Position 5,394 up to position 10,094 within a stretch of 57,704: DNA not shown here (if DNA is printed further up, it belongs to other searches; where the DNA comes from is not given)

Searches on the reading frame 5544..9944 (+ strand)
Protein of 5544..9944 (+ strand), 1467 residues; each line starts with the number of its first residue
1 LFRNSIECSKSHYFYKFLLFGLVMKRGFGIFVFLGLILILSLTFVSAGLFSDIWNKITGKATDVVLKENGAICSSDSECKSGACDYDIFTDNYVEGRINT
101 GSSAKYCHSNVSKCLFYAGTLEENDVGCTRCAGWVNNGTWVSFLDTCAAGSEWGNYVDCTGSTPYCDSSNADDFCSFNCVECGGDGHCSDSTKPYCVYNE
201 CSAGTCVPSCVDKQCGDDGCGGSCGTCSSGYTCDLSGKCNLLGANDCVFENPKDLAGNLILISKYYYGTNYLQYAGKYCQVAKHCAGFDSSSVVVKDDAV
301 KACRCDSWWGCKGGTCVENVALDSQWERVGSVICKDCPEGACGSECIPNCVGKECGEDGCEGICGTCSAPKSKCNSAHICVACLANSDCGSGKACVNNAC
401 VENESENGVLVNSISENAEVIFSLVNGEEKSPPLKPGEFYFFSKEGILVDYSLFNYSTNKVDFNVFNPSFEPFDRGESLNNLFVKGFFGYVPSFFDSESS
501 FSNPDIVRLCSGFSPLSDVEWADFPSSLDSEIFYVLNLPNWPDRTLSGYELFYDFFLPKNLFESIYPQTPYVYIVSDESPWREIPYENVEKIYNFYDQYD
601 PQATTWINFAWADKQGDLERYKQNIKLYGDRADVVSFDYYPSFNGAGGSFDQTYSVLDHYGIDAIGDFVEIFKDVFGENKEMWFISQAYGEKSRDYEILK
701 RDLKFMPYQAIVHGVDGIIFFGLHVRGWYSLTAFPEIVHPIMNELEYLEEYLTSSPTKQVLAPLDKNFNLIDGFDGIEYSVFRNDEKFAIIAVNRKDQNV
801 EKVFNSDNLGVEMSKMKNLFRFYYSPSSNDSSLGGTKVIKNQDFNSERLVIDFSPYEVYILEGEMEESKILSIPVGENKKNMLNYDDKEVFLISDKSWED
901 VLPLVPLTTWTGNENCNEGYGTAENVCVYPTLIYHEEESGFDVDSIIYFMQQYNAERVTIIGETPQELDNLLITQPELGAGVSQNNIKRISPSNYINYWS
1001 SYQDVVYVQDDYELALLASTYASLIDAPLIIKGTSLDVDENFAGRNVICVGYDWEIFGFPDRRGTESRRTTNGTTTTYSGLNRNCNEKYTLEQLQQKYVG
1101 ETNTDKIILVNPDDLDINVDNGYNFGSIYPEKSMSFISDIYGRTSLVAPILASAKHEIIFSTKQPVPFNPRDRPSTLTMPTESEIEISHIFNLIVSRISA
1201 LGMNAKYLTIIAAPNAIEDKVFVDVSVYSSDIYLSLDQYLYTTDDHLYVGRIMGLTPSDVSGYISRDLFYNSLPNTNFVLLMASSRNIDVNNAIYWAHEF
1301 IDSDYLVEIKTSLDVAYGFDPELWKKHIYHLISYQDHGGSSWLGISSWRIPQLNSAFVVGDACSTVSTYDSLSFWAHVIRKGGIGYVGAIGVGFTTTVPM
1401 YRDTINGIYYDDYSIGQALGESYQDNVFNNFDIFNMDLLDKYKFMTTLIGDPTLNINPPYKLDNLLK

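Call 23: search_protein_families(library=pfam, proteins=[window:5544-9944:+], max_evalue=0.001)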
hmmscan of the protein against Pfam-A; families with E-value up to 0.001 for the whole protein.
window:5544-9944:+ (1467 aa): 1 family
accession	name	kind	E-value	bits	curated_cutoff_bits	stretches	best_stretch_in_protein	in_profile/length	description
PF21164.2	Dumpy_DPY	-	0.00088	19.6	27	1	383-401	4-22/24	Dumpy, DPY module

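Call 52: search_protein_families(library=ncbifam, proteins=[window:5544-9944:+], max_evalue=1)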
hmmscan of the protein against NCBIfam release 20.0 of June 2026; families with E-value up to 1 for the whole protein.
window:5544-9944:+ (1467 aa): 1 family
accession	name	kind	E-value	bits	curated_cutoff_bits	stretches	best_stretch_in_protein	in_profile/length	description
TIGR04201.1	Myxo_Cys_RPT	repeat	0.011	15.9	25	1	380-400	2-22/22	Cys-rich repeat-containing protein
